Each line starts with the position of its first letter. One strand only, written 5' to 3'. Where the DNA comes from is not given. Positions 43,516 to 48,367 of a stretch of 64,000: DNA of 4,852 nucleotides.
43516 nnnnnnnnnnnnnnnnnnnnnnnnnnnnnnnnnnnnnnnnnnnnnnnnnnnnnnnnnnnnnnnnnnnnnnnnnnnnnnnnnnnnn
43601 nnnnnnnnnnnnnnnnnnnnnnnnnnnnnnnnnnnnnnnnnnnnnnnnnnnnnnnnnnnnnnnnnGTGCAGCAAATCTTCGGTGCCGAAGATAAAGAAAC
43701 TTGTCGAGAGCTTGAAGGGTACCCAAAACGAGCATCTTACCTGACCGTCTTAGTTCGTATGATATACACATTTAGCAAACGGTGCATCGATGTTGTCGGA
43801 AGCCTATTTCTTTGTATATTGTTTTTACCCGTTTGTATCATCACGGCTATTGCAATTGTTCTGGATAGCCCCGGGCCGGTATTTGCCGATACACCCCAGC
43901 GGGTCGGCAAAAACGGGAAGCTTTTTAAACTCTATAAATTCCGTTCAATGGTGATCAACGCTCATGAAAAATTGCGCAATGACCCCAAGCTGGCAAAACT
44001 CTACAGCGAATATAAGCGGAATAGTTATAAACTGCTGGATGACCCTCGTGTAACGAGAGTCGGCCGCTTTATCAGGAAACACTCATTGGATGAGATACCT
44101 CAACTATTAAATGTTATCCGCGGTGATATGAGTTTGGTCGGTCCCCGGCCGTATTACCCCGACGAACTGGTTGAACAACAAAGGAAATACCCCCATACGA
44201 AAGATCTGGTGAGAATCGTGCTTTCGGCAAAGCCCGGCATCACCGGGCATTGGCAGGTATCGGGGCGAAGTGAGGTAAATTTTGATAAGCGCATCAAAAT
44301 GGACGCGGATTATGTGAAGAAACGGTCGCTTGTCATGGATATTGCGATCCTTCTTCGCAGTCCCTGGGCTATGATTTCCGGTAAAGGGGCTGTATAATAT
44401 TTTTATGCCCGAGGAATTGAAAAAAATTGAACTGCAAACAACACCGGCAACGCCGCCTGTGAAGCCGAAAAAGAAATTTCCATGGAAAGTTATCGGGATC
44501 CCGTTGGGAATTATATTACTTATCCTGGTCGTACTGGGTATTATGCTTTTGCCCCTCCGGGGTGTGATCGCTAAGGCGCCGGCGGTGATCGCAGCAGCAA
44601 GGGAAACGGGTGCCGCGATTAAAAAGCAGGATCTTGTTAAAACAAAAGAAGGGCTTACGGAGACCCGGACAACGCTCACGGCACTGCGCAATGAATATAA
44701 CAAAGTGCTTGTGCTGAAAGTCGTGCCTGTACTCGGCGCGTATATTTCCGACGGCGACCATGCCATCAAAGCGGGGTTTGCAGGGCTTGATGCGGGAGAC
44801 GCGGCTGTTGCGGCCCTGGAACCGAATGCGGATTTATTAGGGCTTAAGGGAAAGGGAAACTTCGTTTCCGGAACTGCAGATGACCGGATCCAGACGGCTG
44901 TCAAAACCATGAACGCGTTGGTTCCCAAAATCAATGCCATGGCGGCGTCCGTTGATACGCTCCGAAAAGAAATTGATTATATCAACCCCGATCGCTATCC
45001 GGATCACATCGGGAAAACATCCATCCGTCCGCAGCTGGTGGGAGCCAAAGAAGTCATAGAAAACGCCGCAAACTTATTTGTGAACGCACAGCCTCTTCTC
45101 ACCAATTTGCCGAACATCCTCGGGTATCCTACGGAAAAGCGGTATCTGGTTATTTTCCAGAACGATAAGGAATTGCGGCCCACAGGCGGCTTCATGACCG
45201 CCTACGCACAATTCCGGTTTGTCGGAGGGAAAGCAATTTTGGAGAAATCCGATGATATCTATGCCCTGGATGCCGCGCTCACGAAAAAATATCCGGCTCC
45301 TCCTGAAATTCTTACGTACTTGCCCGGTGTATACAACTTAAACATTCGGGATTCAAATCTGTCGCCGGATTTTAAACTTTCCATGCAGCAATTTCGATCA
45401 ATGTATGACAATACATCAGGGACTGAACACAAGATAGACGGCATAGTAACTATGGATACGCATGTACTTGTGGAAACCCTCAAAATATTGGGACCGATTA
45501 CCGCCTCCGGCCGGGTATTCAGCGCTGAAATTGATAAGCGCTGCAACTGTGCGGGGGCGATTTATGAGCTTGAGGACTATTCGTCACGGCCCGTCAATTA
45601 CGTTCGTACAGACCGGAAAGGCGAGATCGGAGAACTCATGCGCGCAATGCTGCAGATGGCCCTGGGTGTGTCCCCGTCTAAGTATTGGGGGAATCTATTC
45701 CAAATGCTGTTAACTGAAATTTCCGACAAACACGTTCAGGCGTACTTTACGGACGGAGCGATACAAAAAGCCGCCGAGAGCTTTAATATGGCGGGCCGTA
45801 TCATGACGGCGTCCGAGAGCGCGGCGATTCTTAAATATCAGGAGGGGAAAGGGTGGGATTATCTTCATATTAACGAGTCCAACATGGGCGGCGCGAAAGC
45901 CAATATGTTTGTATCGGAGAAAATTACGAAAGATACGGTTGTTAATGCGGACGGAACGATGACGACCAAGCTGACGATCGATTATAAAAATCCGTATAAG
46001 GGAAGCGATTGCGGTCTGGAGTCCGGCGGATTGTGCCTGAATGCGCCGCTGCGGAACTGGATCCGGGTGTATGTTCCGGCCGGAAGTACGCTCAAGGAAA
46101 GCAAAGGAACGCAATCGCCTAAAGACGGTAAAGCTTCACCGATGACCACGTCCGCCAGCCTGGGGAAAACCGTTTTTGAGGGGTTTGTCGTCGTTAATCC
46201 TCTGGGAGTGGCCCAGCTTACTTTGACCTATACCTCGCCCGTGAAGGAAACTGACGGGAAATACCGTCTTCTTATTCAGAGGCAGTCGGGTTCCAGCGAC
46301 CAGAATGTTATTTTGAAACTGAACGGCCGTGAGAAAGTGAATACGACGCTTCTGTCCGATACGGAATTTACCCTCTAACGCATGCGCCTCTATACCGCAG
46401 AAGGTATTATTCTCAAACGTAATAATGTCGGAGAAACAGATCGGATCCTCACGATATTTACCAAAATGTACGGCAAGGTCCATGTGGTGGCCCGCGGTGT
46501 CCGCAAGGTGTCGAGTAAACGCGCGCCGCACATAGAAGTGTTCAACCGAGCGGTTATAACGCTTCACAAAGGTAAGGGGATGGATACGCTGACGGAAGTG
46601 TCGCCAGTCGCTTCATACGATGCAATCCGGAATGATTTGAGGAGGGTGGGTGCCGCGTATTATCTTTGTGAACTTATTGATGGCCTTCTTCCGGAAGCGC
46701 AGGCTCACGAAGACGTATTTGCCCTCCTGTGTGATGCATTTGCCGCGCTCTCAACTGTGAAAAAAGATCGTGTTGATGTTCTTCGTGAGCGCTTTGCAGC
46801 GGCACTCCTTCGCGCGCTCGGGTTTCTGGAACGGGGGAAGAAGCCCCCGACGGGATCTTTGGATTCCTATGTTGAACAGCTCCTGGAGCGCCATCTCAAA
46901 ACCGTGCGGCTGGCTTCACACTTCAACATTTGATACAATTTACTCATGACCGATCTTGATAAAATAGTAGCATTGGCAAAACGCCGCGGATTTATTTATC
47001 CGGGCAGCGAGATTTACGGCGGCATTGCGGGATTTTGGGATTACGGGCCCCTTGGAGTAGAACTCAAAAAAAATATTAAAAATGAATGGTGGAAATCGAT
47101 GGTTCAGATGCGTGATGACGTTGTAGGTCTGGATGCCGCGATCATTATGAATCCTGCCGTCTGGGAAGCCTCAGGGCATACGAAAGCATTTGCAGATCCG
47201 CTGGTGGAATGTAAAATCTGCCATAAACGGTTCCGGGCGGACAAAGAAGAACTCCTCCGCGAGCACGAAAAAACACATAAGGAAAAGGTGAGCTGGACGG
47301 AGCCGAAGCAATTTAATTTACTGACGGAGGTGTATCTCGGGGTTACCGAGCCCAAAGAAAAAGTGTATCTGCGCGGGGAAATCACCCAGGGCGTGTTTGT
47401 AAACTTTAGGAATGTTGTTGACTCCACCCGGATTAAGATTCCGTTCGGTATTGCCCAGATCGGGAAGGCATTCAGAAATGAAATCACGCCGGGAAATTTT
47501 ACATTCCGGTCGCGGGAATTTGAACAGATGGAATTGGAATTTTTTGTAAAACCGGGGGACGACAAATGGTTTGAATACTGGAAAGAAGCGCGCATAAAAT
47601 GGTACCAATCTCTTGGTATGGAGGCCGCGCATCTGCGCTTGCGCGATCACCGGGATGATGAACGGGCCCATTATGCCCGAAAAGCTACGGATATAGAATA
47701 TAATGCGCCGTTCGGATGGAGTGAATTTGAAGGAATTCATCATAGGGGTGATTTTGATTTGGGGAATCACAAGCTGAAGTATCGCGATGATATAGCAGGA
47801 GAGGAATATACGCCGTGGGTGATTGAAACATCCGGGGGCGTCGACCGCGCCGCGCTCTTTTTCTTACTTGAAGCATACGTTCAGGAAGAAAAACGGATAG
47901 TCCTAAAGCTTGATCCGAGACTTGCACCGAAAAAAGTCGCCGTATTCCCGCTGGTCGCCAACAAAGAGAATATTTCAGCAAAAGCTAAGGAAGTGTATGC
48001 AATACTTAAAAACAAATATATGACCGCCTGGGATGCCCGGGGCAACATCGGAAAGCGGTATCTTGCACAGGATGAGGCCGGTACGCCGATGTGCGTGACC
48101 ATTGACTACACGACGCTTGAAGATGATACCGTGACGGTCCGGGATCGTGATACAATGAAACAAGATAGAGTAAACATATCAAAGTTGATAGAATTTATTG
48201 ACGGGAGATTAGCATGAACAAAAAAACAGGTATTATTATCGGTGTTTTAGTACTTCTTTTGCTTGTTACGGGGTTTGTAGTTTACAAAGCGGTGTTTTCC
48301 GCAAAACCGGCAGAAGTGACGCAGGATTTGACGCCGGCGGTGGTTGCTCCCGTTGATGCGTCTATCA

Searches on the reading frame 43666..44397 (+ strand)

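Call 53: search_protein_families(library=pfam, proteins=[window:43666-44397:+], max_evalue=0.001)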
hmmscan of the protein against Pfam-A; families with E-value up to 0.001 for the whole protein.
window:43666-44397:+ (243 aa): 1 family
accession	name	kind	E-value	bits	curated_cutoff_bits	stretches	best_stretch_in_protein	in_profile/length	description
PF02397.22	Bac_transf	-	1.1e-60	204.6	27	1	38-237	1-178/179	Bacterial sugar transferase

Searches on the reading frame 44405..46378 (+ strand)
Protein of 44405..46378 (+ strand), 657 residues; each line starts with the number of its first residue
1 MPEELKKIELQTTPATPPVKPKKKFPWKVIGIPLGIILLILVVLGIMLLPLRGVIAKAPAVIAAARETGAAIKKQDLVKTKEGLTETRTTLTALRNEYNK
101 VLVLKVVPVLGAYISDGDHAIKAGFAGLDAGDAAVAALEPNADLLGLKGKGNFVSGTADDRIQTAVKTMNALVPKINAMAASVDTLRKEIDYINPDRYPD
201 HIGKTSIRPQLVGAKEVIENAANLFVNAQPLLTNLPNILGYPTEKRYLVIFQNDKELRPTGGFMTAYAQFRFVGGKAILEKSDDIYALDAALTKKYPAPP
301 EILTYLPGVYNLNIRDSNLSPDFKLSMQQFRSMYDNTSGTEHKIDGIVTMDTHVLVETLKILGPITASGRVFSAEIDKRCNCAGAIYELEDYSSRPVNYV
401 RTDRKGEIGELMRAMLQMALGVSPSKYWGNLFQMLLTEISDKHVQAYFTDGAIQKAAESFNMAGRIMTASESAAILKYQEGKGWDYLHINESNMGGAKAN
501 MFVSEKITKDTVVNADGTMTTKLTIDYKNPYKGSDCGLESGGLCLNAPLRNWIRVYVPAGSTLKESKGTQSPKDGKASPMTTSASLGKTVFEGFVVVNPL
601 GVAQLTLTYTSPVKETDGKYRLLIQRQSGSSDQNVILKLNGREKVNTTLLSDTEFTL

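Call 37: search_protein_families(library=pfam, proteins=[window:44405-46378:+], max_evalue=0.0001)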
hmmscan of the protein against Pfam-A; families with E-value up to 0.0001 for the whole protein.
window:44405-46378:+ (657 aa): 1 family
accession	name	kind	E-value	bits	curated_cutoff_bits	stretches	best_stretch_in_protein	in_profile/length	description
PF13196.11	DUF4012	-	3.1e-22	80.1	28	1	244-371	3-129/144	Protein of unknown function (DUF4012)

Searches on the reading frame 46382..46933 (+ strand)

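Call 53: search_protein_families(library=pfam, proteins=[window:46382-46933:+], max_evalue=0.001)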
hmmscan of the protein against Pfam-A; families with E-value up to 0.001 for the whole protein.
window:46382-46933:+ (183 aa): 2 families
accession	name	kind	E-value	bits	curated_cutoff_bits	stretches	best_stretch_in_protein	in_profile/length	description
PF11967.14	RecO_N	-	3.2e-21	75.6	27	1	1-79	1-80/80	Recombination protein O N terminal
PF02565.21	RecO_C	-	1.7e-11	44.5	22.1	1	83-148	1-64/157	Recombination protein O C terminal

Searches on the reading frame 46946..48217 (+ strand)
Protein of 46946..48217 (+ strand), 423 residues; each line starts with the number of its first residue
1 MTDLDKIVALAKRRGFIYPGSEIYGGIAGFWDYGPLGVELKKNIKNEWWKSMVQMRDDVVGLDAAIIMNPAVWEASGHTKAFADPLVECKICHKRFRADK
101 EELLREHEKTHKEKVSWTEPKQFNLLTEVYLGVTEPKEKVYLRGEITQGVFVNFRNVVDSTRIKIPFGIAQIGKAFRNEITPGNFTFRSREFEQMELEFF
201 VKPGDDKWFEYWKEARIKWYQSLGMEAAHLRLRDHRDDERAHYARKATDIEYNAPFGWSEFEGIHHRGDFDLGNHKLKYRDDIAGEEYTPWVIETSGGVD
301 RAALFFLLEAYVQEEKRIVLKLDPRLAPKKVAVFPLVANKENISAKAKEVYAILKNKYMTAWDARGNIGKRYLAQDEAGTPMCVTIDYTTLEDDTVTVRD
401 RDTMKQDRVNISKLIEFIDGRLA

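Call 37: search_protein_families(library=pfam, proteins=[window:46946-48217:+], max_evalue=0.0001)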
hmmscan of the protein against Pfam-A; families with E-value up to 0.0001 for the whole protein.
window:46946-48217:+ (423 aa): 2 families
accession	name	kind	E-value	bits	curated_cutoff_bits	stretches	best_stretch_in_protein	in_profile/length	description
PF03129.25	HGTP_anticodon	-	3e-19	69.4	21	1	330-419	1-92/94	Anticodon binding domain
PF00587.30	tRNA-synt_2b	-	2.7e-11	44.3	29.3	1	136-270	7-140/179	tRNA synthetase class II core domain (G, H, P, S and T)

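Call 54: find_homologous_proteins(query=window:46946-48217:+, max_evalue=1e-30)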
Query window:46946-48217:+ (423 aa): 8000 proteins with E <= 1e-30 among 8000 candidates; the best 120 are listed.
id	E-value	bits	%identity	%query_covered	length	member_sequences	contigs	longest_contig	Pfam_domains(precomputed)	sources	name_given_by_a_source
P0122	5.7e-291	982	100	100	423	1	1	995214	PF03129.26,PF00587.31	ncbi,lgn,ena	-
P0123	3.7e-270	914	92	100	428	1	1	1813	PF03129.26,PF00587.31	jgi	jgi:glycyl-tRNA synthetase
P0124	2.3e-268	908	91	100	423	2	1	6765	PF03129.26,PF00587.31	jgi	jgi:glycyl-tRNA synthetase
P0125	4.4e-266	900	89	100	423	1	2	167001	PF03129.26,PF00587.31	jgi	jgi:glycyl-tRNA synthetase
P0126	4.7e-266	900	89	100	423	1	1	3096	PF03129.26,PF00587.31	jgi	jgi:glycyl-tRNA synthetase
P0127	6.0e-266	900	91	100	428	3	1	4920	PF03129.26,PF00587.31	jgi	jgi:glycyl-tRNA synthetase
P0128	3.2e-265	898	89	100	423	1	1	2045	PF03129.26,PF00587.31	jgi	jgi:glycyl-tRNA synthetase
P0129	7.7e-264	893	89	100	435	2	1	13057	PF03129.26,PF00587.31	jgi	jgi:glycyl-tRNA synthetase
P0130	1.1e-263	893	91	100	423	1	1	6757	PF03129.26,PF00587.31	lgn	-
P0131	1.3e-263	892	89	100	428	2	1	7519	PF03129.26,PF00587.31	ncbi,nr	ncbi:MAG: glycine--tRNA ligase [Candidatus Gottesmanbacteria bacterium]|nr:glycine--tRNA ligase [Can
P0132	4.3e-261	884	88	100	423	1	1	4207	PF03129.26,PF00587.31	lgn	-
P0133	2.2e-260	882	89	98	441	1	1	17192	PF03129.26,PF00587.31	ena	-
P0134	4.0e-260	881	88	100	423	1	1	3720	PF03129.26,PF00587.31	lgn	-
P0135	3.9e-259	878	89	100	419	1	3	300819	PF03129.26,PF00587.31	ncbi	-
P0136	9.3e-259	876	88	100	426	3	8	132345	PF03129.26,PF00587.31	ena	-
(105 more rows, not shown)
